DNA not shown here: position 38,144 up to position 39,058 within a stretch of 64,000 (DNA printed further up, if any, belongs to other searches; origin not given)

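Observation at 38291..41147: Tandem 48-aa TPR array fused to a C-terminal HEPN-like RNase: candidate sensor-effector defence protein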

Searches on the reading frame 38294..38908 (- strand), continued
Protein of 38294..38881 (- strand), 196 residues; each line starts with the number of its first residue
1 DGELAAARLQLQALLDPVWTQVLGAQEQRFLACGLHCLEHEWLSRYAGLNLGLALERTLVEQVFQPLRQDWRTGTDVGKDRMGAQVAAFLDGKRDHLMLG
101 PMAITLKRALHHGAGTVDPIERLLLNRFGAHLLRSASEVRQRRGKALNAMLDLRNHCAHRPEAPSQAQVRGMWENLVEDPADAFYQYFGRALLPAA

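Call 58: find_encoding_contigs(protein=P0028, flank=7000, max_places=2)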
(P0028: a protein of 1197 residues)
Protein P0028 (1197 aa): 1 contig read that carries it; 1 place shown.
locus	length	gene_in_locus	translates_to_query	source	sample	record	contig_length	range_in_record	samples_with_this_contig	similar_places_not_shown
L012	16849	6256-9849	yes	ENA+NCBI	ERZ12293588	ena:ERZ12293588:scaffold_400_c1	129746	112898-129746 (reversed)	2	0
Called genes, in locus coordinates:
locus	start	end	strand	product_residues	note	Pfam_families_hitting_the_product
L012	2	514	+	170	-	?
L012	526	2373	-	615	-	-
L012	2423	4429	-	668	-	-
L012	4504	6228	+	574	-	-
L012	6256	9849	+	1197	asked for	PF00515:TPR_1 (faint), PF05752:Calici_MSP (faint), PF07719:TPR_2 (faint), PF13181:TPR_8 (faint), PF20151:DUF6533 (faint)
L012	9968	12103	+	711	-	-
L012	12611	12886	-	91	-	-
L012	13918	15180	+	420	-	PF05598:DUF772, PF01609:DDE_Tnp_1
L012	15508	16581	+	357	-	PF01183:Glyco_hydro_25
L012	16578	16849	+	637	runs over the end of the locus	PF00656:Peptidase_C14 (weak), PF01183:Glyco_hydro_25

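Call 59: find_encoding_contigs(protein=P0086, flank=7000, max_places=2)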
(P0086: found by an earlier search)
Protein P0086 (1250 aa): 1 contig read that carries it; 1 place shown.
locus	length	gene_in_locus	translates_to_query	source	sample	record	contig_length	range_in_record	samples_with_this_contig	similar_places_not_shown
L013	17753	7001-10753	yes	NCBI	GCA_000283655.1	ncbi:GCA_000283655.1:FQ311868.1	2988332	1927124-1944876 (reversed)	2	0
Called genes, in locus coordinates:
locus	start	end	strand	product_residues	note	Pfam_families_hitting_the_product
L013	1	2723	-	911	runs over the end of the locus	PF00270:DEAD, PF04851:ResIII, PF18766:SWI2_SNF2, PF00271:Helicase_C (weak), PF08463:EcoEI_R_C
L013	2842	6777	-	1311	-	PF13476:AAA_23 (weak)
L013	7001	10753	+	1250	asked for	PF00515:TPR_1 (faint), PF09684:Tail_P2_I (faint)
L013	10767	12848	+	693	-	-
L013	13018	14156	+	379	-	PF01527:HTH_Tnp_1, PF13276:HTH_21, PF00665:rve, PF13683:rve_3, PF13333:rve_2 (faint)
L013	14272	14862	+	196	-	PF10040:CRISPR_Cas6 (weak)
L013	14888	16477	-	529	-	PF02543:Carbam_trans_N, PF16861:Carbam_trans_C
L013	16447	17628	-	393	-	PF04055:Radical_SAM (faint)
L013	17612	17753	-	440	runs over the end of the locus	-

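Call 61: search_protein_families(library=padloc, max_evalue=0.01, proteins=[L012:9968-12103:+, L012:4504-6228:+, L012:2423-4429:-, L012:526-2373:-, L013:10767-12848:+, L009:6849-8288:+])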
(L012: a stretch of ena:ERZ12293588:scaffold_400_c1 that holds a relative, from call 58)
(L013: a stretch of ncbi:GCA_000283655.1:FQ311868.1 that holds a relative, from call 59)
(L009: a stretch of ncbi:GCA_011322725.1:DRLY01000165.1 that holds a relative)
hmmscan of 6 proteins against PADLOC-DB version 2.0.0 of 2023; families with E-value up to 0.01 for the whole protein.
L012:9968-12103:+ (711 aa): 0 families

L012:4504-6228:+ (574 aa): 1 family
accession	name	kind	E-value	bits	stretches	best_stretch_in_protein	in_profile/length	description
PDLC01043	CorA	-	0.00048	16.9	1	304-429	256-369/457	CorA-like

L012:2423-4429:- (668 aa): 0 families

L012:526-2373:- (615 aa): 0 families

L013:10767-12848:+ (693 aa): 0 families

L009:6849-8288:+ (479 aa): 2 families
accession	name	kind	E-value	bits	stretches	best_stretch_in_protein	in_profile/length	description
PDLC01043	CorA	-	1.7e-11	41.5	1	280-467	269-446/457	CorA-like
PDLC01174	CorA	-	6.4e-08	29.9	1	344-463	329-440/446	CorA-like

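Call 62: search_protein_families(library=pfam, max_evalue=0.01, proteins=[L012:9968-12103:+, L012:4504-6228:+, L012:2423-4429:-, L012:526-2373:-, L013:10767-12848:+, L009:6849-8288:+])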
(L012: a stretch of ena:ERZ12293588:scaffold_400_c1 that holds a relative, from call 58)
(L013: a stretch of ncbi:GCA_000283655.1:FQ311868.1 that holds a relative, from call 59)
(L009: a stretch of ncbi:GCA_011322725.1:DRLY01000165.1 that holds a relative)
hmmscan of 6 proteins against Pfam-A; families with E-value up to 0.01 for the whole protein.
L012:9968-12103:+ (711 aa): 0 families

L012:4504-6228:+ (574 aa): 0 families

L012:2423-4429:- (668 aa): 5 families
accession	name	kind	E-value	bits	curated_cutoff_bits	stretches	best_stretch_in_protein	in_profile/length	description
PF00515.34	TPR_1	-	7.1e-05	22.9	27.8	0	516-527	19-30/34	Tetratricopeptide repeat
PF17959.7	EF-hand_14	-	0.00027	21.7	23.7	0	527-546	18-37/90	EF-hand domain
PF17944.6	Arg_decarbox_C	-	0.00055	20.8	23.3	0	364-391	14-41/51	Arginine decarboxylase C-terminal helical extension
PF13414.12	TPR_11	-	0.0062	16.6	26.8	0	516-527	12-23/42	TPR repeat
PF19613.4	DUF6118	-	0.0096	15.8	27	0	456-485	5-34/245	Family of unknown function (DUF6118)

L012:526-2373:- (615 aa): 0 families

L013:10767-12848:+ (693 aa): 0 families

L009:6849-8288:+ (479 aa): 1 family
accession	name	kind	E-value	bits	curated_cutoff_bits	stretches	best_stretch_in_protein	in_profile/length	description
PF01544.23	CorA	-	2.4e-05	24.2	27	1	378-462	208-290/292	CorA-like Mg2+ transporter protein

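Call 65: fold_search(model_id=the predicted structure, library=viral)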
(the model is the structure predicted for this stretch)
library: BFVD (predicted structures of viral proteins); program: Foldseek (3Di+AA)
matches with E <= 10: 57; with E <= 0.001: 0
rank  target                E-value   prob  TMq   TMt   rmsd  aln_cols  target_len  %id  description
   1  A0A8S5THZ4            1.6e+00  0.06  0.19  0.11  20.6       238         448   12  Uncharacterized protein [Myoviridae sp. ctIty1]
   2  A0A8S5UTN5            2.2e+00  0.06  0.22  0.15  18.6       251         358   10  Uncharacterized protein [Myoviridae sp. ctYA416]
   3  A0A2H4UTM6            2.2e+00  0.05  0.18  0.18  21.3       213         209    8  Uncharacterized protein [Bodo saltans virus]
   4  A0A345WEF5            2.3e+00  0.07  0.20  0.14  15.3       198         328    8  Uncharacterized protein [Acipenser iridovirus-European]
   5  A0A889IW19            2.4e+00  0.04  0.16  0.07  17.2       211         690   13  Transactivator [Otarine gammaherpesvirus 4]
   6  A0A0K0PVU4            2.5e+00  0.04  0.17  0.12  21.6       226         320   11  Head morphogenesis protein [Roseobacter phage RDJL Phi 2]
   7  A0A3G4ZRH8            2.9e+00  0.06  0.20  0.14  15.8       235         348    8  DUF2157 domain-containing protein [Dasosvirus sp.]
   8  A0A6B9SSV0            3.3e+00  0.03  0.16  0.12  21.2       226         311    8  (no name in the UniProt tables at hand)
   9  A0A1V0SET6            3.4e+00  0.03  0.12  0.06  13.5       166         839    8  Uncharacterized protein [Hokovirus HKV1]
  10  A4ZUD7                3.6e+00  0.08  0.23  0.27  10.8       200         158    8  Uncharacterized protein ORF158 [Acidianus bottle-shaped virus (isolate Italy/Pozzuoli)]
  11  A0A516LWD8            3.6e+00  0.03  0.17  0.06  22.0       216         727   12  (no name in the UniProt tables at hand)
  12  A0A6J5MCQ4            3.8e+00  0.02  0.15  0.06  25.8       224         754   13  Uncharacterized protein [uncultured Caudovirales phage]
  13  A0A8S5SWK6            4.0e+00  0.03  0.16  0.16  18.6       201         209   12  Uncharacterized protein [Siphoviridae sp. ctDOT22]
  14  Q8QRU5                4.1e+00  0.03  0.20  0.15  19.8       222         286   16  Membrane protein US14 [Panine betaherpesvirus 2]
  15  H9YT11                4.1e+00  0.02  0.15  0.06  19.1       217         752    7  (no name in the UniProt tables at hand)
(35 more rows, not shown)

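Call 79: find_encoding_contigs(protein=P0015, flank=6000, max_places=1)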
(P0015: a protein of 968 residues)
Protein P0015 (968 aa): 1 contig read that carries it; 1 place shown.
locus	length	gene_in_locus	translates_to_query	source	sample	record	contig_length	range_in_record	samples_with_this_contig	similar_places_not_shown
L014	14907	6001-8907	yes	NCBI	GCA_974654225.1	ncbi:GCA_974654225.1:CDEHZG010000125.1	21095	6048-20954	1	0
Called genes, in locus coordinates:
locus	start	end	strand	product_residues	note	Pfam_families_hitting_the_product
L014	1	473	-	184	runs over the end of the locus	-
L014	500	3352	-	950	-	PF13191:AAA_16 (faint), PF05496:RuvB_N (faint), PF07724:AAA_2, PF07728:AAA_5 (faint), PF13401:AAA_22 (faint), PF13521:AAA_28 (faint), PF00004:AAA, PF01434:Peptidase_M41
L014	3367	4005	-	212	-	-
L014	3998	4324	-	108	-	-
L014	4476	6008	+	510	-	-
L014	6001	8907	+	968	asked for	PF03450:CO_deh_flav_C (faint)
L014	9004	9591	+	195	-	-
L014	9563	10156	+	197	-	-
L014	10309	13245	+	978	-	-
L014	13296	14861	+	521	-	-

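Call 80: find_encoding_contigs(protein=P0011, flank=6000, max_places=1)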
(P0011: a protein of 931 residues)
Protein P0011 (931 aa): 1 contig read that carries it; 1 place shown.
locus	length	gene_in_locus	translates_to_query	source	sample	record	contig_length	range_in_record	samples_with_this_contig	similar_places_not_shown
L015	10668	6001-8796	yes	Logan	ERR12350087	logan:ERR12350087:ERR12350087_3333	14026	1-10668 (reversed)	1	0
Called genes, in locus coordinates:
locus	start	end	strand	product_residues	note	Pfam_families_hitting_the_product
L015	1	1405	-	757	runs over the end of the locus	-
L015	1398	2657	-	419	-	-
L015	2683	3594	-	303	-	-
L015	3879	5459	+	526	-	PF00004:AAA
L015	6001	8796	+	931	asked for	PF00515:TPR_1 (faint), PF07719:TPR_2 (faint)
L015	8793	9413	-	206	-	PF06564:CBP_BcsQ (faint), PF07015:VirC1 (weak), PF10609:ParA (weak), PF13614:AAA_31, PF01656:CbiA, PF09140:MipZ (weak), PF13614:AAA_31 (weak)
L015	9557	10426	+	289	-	PF02195:ParB_N, PF17762:HTH_ParB, PF23552:ParB_C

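Call 81: find_encoding_contigs(protein=P0025, flank=6000, max_places=1)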
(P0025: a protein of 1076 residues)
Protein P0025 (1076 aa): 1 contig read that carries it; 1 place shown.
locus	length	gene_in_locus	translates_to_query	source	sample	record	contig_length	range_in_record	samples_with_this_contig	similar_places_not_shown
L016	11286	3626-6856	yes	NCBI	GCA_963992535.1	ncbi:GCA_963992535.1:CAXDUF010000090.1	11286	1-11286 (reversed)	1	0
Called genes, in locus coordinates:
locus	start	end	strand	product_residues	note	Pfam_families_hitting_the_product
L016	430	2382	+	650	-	-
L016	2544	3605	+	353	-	-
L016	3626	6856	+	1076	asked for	-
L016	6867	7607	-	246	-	PF00149:Metallophos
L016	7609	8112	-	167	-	-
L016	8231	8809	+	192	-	-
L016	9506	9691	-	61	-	-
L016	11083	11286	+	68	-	?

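Call 84: search_protein_families(library=pfam, max_evalue=0.1, proteins=[L016:430-2382:+, L016:2544-3605:+, L014:4476-6008:+, L014:9004-9591:+, L014:9563-10156:+, L014:10309-13245:+, L015:3879-5459:+, L016:7609-8112:-])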
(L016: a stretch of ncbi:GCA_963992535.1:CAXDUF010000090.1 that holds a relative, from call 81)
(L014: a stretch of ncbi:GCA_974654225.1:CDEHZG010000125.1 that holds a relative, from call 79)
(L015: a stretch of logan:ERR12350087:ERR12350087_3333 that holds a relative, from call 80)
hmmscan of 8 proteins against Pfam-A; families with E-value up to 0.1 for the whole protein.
L016:430-2382:+ (650 aa): 0 families

L016:2544-3605:+ (353 aa): 1 family
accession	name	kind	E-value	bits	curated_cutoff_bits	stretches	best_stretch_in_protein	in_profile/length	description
PF01368.27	DHH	-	0.0018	19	28.1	1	69-106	3-37/125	DHH family, N-terminal domain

L014:4476-6008:+ (510 aa): 0 families

L014:9004-9591:+ (195 aa): 0 families

L014:9563-10156:+ (197 aa): 0 families

L014:10309-13245:+ (978 aa): 2 families
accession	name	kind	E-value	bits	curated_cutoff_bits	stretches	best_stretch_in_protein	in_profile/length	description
PF14559.12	TPR_19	-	0.029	15.1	25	1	35-84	5-50/68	Tetratricopeptide repeat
PF12968.13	DUF3856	-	0.052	14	27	0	302-401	38-129/143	Domain of Unknown Function (DUF3856)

L015:3879-5459:+ (526 aa): 4 families
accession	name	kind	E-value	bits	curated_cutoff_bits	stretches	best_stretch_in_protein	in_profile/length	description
PF00004.35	AAA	-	4.3e-09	37.3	21.2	1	313-450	1-125/131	ATPase family associated with various cellular activities (AAA)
PF07728.20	AAA_5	-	0.0014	19.1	22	1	312-438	1-125/139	AAA domain (dynein-related subfamily)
PF13191.12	AAA_16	-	0.0033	18.4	32.6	1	295-335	9-49/167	AAA ATPase domain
PF01637.24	ATPase_2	-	0.094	12.9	33.2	0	375-408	109-141/225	ATPase domain predominantly from Archaea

L016:7609-8112:- (167 aa): 0 families

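Call 85: search_protein_families(library=padloc, max_evalue=0.1, proteins=[L016:430-2382:+, L016:2544-3605:+, L014:4476-6008:+, L014:9004-9591:+, L014:9563-10156:+, L014:10309-13245:+, L015:3879-5459:+, L014:13296-14861:+])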
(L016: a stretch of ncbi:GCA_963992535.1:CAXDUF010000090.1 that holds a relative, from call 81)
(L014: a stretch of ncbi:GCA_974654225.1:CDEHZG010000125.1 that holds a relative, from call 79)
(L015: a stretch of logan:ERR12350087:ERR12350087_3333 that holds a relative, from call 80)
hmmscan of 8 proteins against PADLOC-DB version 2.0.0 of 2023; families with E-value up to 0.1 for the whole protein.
L016:430-2382:+ (650 aa): 2 families
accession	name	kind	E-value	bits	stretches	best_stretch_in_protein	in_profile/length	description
PDLC01174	CorA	-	7.4e-14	49.5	1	404-615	220-424/446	CorA-like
PDLC01043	CorA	-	3.8e-13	46.9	1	464-589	274-402/457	CorA-like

L016:2544-3605:+ (353 aa): 0 families

L014:4476-6008:+ (510 aa): 0 families

L014:9004-9591:+ (195 aa): 0 families

L014:9563-10156:+ (197 aa): 0 families

L014:10309-13245:+ (978 aa): 0 families

L015:3879-5459:+ (526 aa): 1 family
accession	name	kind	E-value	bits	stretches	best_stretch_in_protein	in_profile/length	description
PDLC00915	TRIP13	-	0.0049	14.3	0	426-473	180-228/302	TRIP13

L014:13296-14861:+ (521 aa): 1 family
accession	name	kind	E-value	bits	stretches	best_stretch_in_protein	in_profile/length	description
PDLC01043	CorA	-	5.3e-14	49.8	1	316-494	260-421/457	CorA-like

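Call 96: search_solved_structures(query=A7, max_evalue=1, show_alignments=1)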
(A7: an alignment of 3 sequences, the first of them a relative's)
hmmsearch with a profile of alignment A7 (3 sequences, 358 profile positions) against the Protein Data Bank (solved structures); distinct sequences matched with E-value up to 1: 3.
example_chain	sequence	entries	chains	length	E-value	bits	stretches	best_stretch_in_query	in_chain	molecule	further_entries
7mq8_LZ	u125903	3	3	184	0.22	13.5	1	57-126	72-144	U3 small nucleolar ribonucleoprotein protein IMP3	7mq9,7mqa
1azy_A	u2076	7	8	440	0.26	13.3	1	47-224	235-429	THYMIDINE PHOSPHORYLASE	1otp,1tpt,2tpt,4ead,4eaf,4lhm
6jhk_A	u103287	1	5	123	0.94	11.5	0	258-297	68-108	RsbS negative regulator of sigma-B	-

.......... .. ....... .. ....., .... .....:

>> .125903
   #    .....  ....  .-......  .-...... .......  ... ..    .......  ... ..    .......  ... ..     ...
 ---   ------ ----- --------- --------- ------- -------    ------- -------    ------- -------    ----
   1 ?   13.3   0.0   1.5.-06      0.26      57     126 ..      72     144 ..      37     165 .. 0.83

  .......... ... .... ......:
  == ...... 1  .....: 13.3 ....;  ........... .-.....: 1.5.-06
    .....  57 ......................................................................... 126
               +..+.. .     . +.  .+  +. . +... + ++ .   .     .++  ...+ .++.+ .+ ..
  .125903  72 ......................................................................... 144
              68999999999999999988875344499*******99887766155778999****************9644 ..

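Call 97: search_solved_structures(query=L016:430-2379:+, max_evalue=1, show_alignments=1)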
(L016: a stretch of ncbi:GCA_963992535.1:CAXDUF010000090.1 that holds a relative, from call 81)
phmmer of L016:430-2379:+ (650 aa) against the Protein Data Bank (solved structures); distinct sequences matched with E-value up to 1: 0.

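Call 114: find_homologous_proteins(query=A7, max_evalue=0.001)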
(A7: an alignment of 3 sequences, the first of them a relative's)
Query A7 (3 sequences) (353 aa, profile of the alignment): 102 proteins with E <= 0.001 among 8000 candidates.
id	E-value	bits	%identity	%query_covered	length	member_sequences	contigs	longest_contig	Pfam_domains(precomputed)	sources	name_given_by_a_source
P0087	1.7e-209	713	58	99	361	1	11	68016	-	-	-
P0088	1.2e-203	694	100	100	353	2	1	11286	-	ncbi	-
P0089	1.4e-172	592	56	99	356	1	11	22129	-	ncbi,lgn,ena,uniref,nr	ncbi:hypothetical protein [uncultured Thiodictyon sp.]|uniref:hypothetical protein n=1 Tax=unculture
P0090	4.9e-158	544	69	45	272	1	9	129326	-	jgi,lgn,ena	-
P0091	3.6e-155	534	59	99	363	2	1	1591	-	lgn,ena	-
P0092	1.8e-152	526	62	99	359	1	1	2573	-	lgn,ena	-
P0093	8.9e-151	520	64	99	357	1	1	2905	-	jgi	jgi:hypothetical protein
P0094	1.8e-149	516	50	99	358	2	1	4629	-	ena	-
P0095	1.0e-148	513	53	99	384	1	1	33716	-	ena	-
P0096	3.2e-148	511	57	98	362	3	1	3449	-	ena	-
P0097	6.2e-147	507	60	99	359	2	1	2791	-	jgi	jgi:hypothetical protein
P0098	9.4e-146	503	53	100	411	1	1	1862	-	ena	-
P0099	7.7e-144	497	59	99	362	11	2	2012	-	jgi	jgi:hypothetical protein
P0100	1.2e-143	496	61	99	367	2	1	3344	-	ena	-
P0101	1.2e-140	487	63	99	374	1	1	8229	-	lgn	-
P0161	4.8e-53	198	35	99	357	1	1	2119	PF01368.28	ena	-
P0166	4.4e-51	192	34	99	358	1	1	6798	PF01368.28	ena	-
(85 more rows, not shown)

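Call 116: search_solved_structures(query=A11, max_evalue=1, show_alignments=2)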
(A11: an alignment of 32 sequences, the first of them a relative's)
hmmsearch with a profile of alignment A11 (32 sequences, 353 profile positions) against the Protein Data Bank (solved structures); distinct sequences matched with E-value up to 1: 3.
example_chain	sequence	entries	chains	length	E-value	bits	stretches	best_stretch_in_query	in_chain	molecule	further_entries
5xt3_A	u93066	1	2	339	0.0096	18.4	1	59-94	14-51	Phosphodiesterase acting on cyclic dinucleotides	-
5xsi_A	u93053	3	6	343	0.0098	18.4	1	59-94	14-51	Phosphodiesterase acting on cyclic dinucleotides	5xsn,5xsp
9r7o_A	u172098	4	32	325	0.22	14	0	66-92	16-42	DHH family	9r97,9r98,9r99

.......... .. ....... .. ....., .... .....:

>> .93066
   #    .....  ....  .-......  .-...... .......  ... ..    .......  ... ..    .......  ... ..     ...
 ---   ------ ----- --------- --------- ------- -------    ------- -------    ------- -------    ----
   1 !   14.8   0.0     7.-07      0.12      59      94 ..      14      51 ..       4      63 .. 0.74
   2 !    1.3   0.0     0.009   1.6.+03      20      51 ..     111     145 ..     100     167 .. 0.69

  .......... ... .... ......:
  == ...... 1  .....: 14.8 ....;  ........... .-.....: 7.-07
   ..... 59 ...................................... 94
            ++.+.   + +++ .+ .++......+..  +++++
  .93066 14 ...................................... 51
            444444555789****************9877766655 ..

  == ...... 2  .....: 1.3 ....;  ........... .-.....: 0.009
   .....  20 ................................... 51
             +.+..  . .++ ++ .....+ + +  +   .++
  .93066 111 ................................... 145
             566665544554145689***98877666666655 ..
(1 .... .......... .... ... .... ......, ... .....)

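Call 117: find_related_loci(query=A11, collection=metagenome_contigs, flank=9000)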
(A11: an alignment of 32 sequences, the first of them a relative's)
Query A11 (353 aa) in metagenome_contigs; peptide patterns used: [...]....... (x = any residue, [..] = any of these).
172 stretches matched a pattern; 139 encode a relative of the query (tblastn E <= 1e-3); the best 80 are kept; 80 distinct loci.
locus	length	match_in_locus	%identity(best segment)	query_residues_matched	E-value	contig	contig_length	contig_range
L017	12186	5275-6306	50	1-349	7e-105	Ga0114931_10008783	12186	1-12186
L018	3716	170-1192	49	1-346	3e-99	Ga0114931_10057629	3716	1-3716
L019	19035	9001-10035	47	1-349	3e-98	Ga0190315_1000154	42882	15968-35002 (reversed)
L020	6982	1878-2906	47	1-348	3e-98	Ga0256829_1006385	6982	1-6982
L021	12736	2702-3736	47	1-349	4e-95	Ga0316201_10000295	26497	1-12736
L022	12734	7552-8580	47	1-349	4e-94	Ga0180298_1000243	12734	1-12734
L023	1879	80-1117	47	3-350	1e-98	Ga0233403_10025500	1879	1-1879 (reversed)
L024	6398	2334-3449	42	1-350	1e-91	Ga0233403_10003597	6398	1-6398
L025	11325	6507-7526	42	1-349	4e-89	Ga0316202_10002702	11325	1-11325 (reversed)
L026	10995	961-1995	43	1-349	2e-88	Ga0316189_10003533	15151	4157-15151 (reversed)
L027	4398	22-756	51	102-349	8e-71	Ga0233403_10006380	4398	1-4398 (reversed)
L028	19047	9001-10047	37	1-348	4e-69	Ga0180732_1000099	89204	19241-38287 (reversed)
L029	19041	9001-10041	40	5-351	7e-68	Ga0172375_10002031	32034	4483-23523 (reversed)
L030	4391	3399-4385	44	3-330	6e-66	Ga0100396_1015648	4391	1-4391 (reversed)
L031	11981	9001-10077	36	1-344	3e-63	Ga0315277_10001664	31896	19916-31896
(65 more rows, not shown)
